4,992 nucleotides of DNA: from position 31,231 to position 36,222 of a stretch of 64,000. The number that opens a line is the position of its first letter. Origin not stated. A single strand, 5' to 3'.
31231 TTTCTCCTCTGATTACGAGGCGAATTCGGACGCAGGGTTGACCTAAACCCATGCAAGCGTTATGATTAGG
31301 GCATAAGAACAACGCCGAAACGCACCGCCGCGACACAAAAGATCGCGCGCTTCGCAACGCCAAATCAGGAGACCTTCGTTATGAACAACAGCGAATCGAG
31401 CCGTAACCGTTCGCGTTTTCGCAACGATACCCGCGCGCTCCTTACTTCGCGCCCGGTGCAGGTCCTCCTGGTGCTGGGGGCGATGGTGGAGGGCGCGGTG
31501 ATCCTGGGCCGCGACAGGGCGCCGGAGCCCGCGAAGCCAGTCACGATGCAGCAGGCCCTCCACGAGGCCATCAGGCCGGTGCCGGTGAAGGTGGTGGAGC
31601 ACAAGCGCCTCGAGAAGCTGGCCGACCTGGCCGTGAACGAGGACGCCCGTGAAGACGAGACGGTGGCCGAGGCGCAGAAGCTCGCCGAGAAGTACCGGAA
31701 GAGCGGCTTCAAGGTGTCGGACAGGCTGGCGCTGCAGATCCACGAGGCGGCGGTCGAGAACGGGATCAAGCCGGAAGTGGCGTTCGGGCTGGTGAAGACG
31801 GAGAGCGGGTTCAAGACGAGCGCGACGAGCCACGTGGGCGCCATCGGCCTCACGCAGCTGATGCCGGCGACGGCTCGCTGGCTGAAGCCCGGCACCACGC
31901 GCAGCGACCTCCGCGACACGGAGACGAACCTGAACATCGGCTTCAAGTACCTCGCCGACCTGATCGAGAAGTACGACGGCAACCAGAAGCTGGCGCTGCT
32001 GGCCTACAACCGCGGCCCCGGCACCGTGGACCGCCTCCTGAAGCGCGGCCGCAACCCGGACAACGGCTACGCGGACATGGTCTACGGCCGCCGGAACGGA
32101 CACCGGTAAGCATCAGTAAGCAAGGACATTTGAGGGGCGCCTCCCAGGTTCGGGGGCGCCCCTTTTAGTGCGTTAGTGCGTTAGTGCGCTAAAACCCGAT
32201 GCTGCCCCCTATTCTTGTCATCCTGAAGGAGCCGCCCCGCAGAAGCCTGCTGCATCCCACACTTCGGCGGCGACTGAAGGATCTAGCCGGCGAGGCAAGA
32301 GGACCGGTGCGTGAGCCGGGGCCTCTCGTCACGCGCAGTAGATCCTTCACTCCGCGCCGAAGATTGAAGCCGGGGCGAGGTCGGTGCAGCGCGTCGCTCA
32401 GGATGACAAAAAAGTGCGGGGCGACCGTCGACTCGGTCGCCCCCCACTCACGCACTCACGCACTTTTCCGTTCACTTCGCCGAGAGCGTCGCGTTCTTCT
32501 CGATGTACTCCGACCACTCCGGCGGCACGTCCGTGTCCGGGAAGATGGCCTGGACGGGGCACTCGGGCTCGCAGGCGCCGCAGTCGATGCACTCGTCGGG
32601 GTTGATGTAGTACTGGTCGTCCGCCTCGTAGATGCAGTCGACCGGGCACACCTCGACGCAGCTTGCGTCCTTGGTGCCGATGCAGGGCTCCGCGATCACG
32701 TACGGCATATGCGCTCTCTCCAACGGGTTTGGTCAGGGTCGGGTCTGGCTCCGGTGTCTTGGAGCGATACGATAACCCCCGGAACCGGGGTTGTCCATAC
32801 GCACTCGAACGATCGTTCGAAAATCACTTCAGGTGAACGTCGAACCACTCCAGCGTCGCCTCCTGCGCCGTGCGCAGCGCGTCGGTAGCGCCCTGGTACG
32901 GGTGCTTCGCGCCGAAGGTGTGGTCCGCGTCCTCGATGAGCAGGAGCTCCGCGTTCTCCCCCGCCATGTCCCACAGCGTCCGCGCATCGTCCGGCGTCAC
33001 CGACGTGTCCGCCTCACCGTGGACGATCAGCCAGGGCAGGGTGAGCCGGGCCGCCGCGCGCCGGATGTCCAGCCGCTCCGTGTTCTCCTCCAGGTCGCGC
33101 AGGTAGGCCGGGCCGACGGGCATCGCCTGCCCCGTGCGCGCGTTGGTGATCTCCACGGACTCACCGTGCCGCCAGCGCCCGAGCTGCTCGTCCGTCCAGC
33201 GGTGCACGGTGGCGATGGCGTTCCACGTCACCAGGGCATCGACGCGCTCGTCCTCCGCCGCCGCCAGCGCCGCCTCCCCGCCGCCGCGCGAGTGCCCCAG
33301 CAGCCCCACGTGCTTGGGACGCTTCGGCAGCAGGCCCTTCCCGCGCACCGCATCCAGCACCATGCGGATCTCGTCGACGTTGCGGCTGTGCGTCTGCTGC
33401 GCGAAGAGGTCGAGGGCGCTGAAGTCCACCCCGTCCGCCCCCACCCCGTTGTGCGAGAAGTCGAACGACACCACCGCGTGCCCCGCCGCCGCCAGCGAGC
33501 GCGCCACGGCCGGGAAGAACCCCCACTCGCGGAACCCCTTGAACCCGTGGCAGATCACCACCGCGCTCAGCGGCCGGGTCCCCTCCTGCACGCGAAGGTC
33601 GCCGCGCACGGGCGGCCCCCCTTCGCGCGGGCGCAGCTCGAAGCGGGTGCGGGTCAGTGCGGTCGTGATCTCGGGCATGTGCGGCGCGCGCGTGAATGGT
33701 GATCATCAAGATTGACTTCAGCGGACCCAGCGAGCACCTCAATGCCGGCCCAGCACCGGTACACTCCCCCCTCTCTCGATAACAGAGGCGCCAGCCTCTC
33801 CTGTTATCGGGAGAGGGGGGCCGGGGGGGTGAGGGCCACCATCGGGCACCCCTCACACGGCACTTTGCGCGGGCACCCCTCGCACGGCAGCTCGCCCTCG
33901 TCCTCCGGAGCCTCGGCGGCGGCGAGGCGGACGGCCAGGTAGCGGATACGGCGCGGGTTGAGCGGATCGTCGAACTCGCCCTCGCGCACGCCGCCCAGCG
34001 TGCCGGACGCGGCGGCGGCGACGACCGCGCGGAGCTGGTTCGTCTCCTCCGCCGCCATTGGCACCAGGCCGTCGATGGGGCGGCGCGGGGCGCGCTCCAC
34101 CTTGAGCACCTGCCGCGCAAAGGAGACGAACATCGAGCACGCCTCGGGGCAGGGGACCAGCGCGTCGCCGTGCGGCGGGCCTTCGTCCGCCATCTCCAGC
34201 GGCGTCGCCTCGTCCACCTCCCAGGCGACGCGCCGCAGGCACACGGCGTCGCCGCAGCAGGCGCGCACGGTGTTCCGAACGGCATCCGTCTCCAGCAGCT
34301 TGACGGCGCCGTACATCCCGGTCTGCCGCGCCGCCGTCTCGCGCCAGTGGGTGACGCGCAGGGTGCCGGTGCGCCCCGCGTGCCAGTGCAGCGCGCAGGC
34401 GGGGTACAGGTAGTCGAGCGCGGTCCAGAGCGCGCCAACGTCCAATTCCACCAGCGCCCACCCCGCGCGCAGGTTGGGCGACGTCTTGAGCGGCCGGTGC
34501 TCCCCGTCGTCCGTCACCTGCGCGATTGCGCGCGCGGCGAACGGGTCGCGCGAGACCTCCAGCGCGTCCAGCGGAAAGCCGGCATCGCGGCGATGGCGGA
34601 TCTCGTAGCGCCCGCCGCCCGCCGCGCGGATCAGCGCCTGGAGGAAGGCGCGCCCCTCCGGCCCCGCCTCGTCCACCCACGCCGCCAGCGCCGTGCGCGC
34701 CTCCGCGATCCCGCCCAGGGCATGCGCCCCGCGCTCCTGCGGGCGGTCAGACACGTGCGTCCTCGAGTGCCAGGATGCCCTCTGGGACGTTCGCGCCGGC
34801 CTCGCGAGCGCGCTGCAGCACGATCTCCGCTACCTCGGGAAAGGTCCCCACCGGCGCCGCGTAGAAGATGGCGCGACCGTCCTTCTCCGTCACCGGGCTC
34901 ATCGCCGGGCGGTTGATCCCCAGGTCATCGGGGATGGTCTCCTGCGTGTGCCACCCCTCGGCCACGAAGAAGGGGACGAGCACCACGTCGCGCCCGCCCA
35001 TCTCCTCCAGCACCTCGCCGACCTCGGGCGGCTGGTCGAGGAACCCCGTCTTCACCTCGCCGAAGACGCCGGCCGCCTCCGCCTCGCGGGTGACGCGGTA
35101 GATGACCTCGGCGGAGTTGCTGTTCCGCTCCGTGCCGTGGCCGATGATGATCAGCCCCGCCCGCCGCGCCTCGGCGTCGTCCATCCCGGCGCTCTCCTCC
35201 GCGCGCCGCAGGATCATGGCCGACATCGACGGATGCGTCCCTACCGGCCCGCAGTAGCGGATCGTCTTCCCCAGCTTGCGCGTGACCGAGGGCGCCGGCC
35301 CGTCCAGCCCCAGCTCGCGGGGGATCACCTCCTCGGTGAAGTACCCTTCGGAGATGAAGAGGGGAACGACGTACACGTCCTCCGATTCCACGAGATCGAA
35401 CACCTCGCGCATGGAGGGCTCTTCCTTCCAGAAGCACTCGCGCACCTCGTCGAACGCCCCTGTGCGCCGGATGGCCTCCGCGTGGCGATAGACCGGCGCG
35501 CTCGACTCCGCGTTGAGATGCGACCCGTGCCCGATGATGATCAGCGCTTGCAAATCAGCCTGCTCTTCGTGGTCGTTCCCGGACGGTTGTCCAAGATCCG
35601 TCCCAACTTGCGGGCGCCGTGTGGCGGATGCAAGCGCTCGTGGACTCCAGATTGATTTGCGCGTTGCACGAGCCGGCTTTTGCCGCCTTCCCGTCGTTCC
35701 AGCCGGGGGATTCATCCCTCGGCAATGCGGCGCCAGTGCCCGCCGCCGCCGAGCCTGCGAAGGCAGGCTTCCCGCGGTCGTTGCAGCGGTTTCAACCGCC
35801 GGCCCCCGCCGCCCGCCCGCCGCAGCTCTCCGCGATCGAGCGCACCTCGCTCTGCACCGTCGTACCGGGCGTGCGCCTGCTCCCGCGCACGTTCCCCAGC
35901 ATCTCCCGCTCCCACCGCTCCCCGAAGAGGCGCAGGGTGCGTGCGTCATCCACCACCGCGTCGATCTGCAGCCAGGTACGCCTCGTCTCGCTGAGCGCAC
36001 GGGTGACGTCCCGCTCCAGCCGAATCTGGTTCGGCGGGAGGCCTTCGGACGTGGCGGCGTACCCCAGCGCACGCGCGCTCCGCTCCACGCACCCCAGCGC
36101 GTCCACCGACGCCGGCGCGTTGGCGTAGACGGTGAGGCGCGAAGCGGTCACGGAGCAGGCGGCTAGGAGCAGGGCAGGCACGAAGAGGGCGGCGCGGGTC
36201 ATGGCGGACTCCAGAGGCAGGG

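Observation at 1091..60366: Dispersed 8-nt tandem arrays (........)n occur as long-range inverted pairs that bracket whole intergenic spacers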

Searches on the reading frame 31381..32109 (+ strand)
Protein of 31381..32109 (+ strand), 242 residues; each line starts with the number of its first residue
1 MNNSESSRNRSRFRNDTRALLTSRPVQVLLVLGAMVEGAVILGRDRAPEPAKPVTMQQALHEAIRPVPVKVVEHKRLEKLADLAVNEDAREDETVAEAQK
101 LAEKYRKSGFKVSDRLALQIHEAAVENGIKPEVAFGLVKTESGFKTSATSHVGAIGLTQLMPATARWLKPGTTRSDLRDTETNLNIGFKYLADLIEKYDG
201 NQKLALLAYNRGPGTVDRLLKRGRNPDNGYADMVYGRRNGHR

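Call 49: search_protein_families(library=pfam, proteins=[window:31381-32109:+])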
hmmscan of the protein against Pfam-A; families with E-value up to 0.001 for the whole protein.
window:31381-32109:+ (242 aa): 1 family
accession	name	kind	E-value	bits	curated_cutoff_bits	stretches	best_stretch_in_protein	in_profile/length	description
PF01464.25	SLT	-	4e-27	94.5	21.3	1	120-224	3-109/117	Transglycosylase SLT domain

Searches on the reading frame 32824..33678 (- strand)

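Call 49: search_protein_families(library=pfam, proteins=[window:32824-33678:-])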
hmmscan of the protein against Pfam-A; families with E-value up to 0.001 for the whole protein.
window:32824-33678:- (284 aa): 7 families
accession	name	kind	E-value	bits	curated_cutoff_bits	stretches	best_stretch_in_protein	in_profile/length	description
PF12146.15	Hydrolase_4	-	8.3e-14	51.9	27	2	36-159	3-114/239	Serine aminopeptidase, S33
PF00561.26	Abhydrolase_1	-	2.2e-12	47.6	25.8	1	39-166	2-114/245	alpha/beta hydrolase fold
PF01738.24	DLH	-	1.1e-10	42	21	1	36-152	12-127/217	Dienelactone hydrolase family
PF12697.13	Abhydrolase_6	-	2.8e-06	28.6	26.3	1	40-256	1-206/217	Alpha/beta hydrolase family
PF20408.4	Abhydrolase_11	-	1.1e-05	25.8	27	0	210-260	124-172/193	Alpha/beta hydrolase domain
PF00326.27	Peptidase_S9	-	1.6e-05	24.9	22.6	1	58-259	6-192/213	Prolyl oligopeptidase family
PF03959.19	FSH1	-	0.00073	19.7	21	0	123-258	102-204/211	Serine hydrolase (FSH1)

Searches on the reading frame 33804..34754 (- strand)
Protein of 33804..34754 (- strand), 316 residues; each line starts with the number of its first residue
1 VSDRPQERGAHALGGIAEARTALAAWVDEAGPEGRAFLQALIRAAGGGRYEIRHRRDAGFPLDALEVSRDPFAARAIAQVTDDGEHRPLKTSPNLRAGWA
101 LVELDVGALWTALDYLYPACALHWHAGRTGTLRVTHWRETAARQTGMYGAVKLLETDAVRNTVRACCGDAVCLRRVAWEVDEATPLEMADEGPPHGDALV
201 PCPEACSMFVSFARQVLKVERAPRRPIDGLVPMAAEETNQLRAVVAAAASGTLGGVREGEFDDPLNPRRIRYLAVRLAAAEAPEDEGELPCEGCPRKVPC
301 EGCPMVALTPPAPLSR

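Call 49: search_protein_families(library=pfam, proteins=[window:33804-34754:-])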
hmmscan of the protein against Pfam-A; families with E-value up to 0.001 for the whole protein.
window:33804-34754:- (316 aa): 2 families
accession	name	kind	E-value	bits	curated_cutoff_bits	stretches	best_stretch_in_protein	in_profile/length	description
PF18009.6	Fer4_23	-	3.8e-27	95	27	1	130-215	2-82/82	4Fe-4S iron-sulfur cluster binding domain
PF18069.6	DR2241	-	3.4e-25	88.5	26.4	1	33-127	16-110/111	DR2241 stabilising domain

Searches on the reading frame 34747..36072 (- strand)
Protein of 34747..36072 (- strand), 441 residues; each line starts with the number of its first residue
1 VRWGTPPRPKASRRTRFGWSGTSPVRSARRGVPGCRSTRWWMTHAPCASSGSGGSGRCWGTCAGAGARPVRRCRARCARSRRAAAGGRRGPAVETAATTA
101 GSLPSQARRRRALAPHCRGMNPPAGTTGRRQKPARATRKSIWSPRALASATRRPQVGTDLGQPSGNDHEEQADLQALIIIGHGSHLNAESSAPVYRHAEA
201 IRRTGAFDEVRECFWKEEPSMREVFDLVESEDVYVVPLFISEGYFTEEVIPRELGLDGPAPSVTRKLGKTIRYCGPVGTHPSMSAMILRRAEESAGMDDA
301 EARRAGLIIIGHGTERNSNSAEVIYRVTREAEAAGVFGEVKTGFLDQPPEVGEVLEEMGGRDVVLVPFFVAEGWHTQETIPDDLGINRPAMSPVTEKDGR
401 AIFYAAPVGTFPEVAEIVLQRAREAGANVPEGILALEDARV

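Call 49: search_protein_families(library=pfam, proteins=[window:34747-36072:-])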
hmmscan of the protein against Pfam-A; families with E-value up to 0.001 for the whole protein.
window:34747-36072:- (441 aa): 2 families
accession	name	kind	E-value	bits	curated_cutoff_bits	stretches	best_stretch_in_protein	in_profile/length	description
PF01903.22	CbiX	-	5.6e-31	107.4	22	2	182-287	1-104/106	CbiX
PF06180.16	CbiK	-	2.7e-08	33.9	26.2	1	303-383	140-220/262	Cobalt chelatase (CbiK)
